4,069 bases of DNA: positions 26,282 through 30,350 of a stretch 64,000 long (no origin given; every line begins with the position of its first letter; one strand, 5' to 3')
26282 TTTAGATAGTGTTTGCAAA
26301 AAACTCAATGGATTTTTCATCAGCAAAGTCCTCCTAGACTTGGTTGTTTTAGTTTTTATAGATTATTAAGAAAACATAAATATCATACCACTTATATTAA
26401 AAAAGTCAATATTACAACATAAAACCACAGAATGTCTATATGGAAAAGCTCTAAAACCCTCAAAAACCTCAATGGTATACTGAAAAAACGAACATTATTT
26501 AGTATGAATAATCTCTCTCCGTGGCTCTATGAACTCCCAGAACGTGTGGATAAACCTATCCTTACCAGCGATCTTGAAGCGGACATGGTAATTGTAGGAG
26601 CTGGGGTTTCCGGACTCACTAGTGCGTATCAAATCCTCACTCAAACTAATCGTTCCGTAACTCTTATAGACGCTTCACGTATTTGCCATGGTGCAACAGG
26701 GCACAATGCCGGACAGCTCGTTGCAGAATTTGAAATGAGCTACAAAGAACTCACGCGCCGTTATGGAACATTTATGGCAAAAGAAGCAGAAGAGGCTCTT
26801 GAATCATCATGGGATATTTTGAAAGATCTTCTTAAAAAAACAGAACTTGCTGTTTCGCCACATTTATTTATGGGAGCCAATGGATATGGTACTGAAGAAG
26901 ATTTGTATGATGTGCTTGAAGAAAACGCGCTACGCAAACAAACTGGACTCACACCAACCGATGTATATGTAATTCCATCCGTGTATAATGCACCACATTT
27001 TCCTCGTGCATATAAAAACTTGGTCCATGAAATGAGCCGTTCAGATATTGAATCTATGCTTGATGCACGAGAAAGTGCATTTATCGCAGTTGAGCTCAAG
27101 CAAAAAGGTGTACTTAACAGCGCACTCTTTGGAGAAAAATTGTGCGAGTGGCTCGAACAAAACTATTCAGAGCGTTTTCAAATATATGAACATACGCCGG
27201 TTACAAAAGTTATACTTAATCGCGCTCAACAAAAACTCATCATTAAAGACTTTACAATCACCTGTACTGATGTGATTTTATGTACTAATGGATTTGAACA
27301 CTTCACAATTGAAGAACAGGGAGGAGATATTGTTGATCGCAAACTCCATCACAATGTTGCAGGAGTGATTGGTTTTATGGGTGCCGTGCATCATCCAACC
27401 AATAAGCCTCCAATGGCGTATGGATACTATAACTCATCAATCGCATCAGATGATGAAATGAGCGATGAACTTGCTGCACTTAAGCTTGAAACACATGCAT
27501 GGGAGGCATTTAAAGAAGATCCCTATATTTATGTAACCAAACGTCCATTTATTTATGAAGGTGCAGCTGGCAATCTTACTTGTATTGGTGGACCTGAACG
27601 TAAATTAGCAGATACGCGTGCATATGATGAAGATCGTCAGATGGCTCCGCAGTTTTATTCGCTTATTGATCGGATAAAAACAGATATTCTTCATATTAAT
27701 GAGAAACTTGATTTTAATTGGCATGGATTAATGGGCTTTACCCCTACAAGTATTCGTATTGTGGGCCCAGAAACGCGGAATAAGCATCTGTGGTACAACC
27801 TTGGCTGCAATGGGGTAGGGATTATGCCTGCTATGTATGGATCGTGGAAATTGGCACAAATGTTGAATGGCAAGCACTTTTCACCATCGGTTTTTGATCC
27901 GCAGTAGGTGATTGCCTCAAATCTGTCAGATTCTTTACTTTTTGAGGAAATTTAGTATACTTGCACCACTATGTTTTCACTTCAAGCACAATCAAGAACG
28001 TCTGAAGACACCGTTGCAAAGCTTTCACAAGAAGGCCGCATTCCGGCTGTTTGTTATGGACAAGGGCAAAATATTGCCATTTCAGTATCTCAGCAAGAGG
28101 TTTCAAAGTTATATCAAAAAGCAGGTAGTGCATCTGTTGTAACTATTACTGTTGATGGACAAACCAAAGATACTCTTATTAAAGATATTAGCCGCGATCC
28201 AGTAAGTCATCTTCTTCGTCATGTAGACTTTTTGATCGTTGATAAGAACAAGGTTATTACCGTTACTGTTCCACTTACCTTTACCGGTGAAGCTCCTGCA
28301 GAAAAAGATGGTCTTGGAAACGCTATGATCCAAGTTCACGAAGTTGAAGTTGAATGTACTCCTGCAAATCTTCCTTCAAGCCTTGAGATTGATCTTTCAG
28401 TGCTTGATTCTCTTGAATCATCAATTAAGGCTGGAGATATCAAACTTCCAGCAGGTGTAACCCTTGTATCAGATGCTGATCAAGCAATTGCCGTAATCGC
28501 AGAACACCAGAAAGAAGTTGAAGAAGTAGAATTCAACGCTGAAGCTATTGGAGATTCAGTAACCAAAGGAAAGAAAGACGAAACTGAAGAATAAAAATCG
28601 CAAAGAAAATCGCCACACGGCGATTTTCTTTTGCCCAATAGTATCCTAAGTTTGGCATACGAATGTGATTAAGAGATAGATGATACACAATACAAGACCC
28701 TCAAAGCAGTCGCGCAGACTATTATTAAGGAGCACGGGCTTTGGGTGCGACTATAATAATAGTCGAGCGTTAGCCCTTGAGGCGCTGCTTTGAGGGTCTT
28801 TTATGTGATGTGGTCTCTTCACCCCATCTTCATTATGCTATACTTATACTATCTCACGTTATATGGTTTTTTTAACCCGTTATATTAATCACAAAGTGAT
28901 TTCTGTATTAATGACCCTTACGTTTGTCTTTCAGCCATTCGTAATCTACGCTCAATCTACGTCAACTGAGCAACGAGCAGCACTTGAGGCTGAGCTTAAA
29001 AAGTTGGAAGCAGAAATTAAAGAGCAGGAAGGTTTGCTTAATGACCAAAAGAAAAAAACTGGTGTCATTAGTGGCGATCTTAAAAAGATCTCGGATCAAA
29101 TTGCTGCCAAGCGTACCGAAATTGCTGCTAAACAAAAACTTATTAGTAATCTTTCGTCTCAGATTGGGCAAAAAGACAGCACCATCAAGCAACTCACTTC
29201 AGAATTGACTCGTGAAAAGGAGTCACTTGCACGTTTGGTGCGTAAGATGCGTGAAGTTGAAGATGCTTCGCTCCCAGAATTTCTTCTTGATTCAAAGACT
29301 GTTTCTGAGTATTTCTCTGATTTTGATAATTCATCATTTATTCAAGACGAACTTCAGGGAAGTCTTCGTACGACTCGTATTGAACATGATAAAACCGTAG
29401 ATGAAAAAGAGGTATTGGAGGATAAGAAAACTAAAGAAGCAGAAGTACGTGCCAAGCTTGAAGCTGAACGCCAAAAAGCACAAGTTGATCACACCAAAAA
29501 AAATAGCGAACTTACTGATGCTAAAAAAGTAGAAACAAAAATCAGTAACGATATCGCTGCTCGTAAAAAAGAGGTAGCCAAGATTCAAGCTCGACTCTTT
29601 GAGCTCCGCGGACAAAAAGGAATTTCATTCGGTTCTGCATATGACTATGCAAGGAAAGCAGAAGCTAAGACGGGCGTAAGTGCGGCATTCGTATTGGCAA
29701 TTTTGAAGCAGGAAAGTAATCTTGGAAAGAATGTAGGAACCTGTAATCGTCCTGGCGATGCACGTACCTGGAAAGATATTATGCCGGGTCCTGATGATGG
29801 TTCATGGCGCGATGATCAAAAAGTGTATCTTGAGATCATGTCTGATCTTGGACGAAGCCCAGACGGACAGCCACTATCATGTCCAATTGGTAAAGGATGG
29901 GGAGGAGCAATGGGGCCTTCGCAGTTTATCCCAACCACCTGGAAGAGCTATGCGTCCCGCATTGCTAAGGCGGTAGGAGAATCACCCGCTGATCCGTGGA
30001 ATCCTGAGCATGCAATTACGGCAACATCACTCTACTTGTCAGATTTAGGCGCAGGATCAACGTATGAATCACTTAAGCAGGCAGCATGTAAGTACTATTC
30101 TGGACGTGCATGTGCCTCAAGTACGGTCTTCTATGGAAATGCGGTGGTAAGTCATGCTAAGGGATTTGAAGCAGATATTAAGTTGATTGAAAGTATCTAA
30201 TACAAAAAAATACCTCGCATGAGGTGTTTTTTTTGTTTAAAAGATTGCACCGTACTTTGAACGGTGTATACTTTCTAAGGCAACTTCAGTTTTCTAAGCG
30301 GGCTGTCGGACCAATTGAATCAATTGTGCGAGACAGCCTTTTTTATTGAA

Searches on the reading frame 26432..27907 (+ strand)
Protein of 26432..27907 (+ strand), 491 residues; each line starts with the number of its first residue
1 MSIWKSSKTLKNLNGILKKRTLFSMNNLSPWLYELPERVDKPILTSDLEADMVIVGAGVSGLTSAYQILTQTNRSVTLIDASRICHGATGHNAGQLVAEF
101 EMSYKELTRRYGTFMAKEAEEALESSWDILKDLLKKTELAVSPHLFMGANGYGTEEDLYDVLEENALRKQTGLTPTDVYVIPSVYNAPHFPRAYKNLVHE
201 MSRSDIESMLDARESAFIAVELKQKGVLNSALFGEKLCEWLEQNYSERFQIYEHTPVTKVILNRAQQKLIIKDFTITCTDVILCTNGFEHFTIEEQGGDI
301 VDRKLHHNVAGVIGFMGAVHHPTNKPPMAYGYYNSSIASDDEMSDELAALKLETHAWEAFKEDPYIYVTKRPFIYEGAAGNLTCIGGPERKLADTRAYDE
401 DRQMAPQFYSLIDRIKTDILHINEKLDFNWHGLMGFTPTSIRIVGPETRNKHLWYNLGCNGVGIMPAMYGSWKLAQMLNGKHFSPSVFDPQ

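Call 47: find_homologous_proteins(query=window:26432-27907:+, max_evalue=1e-20)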
Query window:26432-27907:+ (491 aa): 2138 proteins with E <= 1e-20 among 8000 candidates; the best 120 are listed.
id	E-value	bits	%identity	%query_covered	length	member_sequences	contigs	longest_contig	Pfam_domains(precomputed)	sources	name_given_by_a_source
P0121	0.0e+0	1086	100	95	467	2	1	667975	PF01946.24,PF01266.31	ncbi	ncbi:MAG TPA: FAD-binding oxidoreductase [Candidatus Paceibacterota bacterium]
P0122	1.3e-285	966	83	100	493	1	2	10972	PF01946.24,PF01266.31,PF03486.21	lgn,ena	-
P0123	5.1e-183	627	58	95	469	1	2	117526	PF01266.31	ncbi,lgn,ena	-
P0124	5.8e-105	370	39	95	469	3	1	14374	PF01946.24,PF01266.31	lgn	-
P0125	3.0e-102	361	39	95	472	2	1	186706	PF01266.31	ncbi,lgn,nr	ncbi:MAG: hypothetical protein JWP09_451 [Candidatus Taylorbacteria bacterium]|nr:hypothetical prote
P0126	4.1e-102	361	37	95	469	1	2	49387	PF01946.24,PF01266.31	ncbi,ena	-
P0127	5.2e-102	360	39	94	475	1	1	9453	PF01946.24,PF01266.31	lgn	-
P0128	6.8e-102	360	38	95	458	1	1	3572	PF01946.24,PF01266.31,PF13450.13,PF00890.31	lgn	-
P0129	1.7e-101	359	36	95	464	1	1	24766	PF01946.24,PF01266.31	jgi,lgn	jgi:glycine/D-amino acid oxidase-like deaminating enzyme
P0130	3.5e-101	357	40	91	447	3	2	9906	PF01946.24,PF01266.31,PF00890.31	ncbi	-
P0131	8.4e-101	356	38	95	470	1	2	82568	PF01266.31,PF00890.31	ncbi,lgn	ncbi:MAG: FAD-binding oxidoreductase [Patescibacteria group bacterium]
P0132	8.6e-101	356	37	94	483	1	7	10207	PF01266.31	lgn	-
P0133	1.2e-100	356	40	94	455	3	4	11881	PF01266.31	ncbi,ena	-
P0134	1.4e-100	355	38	95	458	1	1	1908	PF01946.24,PF01266.31,PF00890.31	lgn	-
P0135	1.8e-100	355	37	94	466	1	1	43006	PF01266.31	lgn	-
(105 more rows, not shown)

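Call 48: find_encoding_contigs(protein=P0122, flank=10000, max_places=4)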
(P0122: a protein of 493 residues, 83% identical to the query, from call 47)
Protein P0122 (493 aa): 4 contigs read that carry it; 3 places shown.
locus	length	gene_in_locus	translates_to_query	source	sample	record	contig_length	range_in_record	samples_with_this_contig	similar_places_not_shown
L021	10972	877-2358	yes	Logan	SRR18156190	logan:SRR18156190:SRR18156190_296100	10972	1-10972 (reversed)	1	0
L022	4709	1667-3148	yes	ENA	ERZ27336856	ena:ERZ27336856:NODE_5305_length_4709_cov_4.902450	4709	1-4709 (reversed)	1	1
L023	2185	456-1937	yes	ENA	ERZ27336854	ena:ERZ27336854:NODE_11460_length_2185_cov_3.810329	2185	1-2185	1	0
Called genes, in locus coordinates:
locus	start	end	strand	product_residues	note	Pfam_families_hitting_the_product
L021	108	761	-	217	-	-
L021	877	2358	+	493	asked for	PF01946:Thi4 (weak), PF01266:DAO, PF03486:HI0933_like (faint)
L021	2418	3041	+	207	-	PF01386:Ribosomal_L25p, PF14693:Ribosomal_TL5_C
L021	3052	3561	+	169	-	PF00293:NUDIX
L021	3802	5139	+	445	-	PF13406:SLT_2, PF01464:SLT (faint)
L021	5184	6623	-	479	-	PF00750:tRNA-synt_1d (faint), PF01406:tRNA-synt_1e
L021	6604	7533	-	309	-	PF01544:CorA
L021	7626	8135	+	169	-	-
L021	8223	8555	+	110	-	PF00829:Ribosomal_L21p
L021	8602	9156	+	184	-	PF01931:NTPase_I-T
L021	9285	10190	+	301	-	-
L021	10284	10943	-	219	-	PF21176:RecR_HhH (weak), PF13662:Toprim_4 (weak), PF21175:RecR_C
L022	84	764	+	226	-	PF00881:Nitroreductase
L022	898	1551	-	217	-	-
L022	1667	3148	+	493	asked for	PF01946:Thi4 (weak), PF01266:DAO, PF03486:HI0933_like (faint)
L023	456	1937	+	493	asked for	PF01946:Thi4 (weak), PF01266:DAO, PF03486:HI0933_like (faint)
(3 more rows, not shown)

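Call 49: find_encoding_contigs(protein=P0121, flank=10000, max_places=3)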
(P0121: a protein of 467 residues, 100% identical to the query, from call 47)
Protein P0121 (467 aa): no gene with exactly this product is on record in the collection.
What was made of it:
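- Tried and rejected: The 668-kb NCBI contig itself could not be fetched (call 49).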

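Call 55: find_encoding_contigs(protein=P0123, flank=10000, max_places=2)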
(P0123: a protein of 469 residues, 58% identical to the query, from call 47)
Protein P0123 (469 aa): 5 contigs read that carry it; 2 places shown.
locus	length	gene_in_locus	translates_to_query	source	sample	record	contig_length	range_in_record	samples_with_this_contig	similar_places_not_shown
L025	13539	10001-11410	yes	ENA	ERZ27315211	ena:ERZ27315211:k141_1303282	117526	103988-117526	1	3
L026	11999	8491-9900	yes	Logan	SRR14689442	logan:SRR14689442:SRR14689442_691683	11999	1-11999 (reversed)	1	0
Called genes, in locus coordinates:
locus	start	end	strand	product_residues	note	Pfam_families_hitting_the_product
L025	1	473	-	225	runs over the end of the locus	PF09346:SMI1_KNR4, PF14568:SUKH_6 (faint)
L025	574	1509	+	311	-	PF06414:Zeta_toxin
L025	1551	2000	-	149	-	-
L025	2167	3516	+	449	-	-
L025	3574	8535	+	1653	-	PF24161:CCDC39 (weak), PF00036:EF-hand_1 (faint), PF00404:Dockerin_1 (faint), PF13202:EF-hand_5 (faint), PF13405:EF-hand_6 (faint), PF13499:EF-hand_7 (faint)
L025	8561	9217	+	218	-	PF00881:Nitroreductase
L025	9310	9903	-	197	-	-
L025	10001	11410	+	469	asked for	PF01266:DAO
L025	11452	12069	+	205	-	PF01386:Ribosomal_L25p, PF14693:Ribosomal_TL5_C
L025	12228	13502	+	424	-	-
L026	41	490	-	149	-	-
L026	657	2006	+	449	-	-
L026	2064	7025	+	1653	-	PF24161:CCDC39 (weak), PF00036:EF-hand_1 (faint), PF00404:Dockerin_1 (faint), PF13202:EF-hand_5 (faint), PF13405:EF-hand_6 (faint), PF13499:EF-hand_7 (faint)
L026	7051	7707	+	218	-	PF00881:Nitroreductase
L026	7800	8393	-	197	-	-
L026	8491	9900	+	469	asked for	PF01266:DAO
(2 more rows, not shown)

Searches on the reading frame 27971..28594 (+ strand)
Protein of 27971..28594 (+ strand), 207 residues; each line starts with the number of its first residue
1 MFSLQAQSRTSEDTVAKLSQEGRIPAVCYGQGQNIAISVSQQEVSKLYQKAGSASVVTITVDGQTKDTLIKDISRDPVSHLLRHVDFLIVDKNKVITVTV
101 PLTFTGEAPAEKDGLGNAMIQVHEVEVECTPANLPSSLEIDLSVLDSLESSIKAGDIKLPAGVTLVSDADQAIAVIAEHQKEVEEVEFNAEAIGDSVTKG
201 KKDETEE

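Call 17: find_encoding_contigs(protein=window:27971-28594:+, flank=3000, max_places=10)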
Protein window:27971-28594:+ (207 aa): 9 contigs read that carry it; 4 places shown.
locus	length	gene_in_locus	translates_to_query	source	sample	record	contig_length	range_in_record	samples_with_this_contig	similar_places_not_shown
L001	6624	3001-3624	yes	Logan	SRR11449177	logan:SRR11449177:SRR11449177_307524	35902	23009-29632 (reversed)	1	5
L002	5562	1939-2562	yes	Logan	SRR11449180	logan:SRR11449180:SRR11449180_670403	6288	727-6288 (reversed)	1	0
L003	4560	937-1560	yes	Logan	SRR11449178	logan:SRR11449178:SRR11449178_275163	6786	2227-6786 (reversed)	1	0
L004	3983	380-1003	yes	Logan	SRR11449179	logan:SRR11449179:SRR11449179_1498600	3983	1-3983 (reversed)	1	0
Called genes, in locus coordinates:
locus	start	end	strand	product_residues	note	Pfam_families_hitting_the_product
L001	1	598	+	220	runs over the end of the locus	PF00881:Nitroreductase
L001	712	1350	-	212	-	-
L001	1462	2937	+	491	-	PF01946:Thi4 (faint), PF01266:DAO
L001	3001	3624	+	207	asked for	PF01386:Ribosomal_L25p, PF14693:Ribosomal_TL5_C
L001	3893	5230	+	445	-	PF13406:SLT_2, PF01464:SLT (faint)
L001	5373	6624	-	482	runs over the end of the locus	PF01406:tRNA-synt_1e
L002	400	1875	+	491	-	PF01946:Thi4 (faint), PF01266:DAO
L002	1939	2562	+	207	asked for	PF01386:Ribosomal_L25p, PF14693:Ribosomal_TL5_C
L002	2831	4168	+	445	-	PF13406:SLT_2, PF01464:SLT (faint)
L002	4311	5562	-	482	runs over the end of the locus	PF01406:tRNA-synt_1e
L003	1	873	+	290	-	?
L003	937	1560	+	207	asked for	PF01386:Ribosomal_L25p, PF14693:Ribosomal_TL5_C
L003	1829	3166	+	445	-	PF13406:SLT_2, PF01464:SLT (faint)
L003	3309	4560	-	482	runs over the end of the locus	PF01406:tRNA-synt_1e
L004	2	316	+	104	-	?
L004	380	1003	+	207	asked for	PF01386:Ribosomal_L25p, PF14693:Ribosomal_TL5_C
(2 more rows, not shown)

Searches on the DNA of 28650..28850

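Call 80: search_rna_families(source=window, start=28650, end=28850, threshold=evalue, max_evalue=10)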
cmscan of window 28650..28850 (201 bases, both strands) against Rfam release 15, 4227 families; matches with E-value up to 10: 3.
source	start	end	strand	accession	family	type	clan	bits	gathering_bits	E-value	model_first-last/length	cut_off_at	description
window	28690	28806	+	RF04173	MIR847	Gene; miRNA;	-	14.6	184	0.92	1-164/164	no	MIR847 microRNA precursor family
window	28777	28839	+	RF02108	DLEU2_4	Gene; lncRNA;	-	11.6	40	5.1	1-58/58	no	Deleted in lymphocytic leukemia 2 conserved region 4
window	28789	28850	-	RF02777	OppA_thermometer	Cis-reg; thermoregulator;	-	6.9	290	9.2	241-304/304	5'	OppA 5' UTR thermometer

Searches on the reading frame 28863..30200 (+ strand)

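Call 19: search_protein_families(library=ncbifam, proteins=[window:28863-30200:+])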
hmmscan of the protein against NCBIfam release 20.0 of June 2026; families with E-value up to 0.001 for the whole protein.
window:28863-30200:+ (445 aa): 7 families
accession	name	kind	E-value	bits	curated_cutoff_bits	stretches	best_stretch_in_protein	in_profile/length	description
TIGR02168.1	SMC_prok_B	equivalog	3.8e-08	31.6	567.35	1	20-251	655-897/1181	chromosome segregation protein SMC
TIGR02282.1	MltB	equivalog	1.8e-06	27.3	281.4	0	223-293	31-102/290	lytic murein transglycosylase B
NF008029.0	PRK10760.1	equivalog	3.6e-06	26.2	449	1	251-396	126-262/359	lytic murein transglycosylase B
TIGR02169.1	SMC_prok_A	equivalog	4.3e-05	21.4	729.4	1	36-245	689-892/1165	chromosome segregation protein SMC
TIGR04523.1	Mplasa_alph_rch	subfamily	6.3e-05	21.1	270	1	36-133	68-165/745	helix-rich protein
TIGR02283.1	MltB_2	subfamily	6.9e-05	22.2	248.45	0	345-365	152-172/300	lytic murein transglycosylase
TIGR01063.1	gyrA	equivalog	0.00078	17.5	877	0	38-107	429-499/800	DNA topoisomerase (ATP-hydrolyzing) subunit A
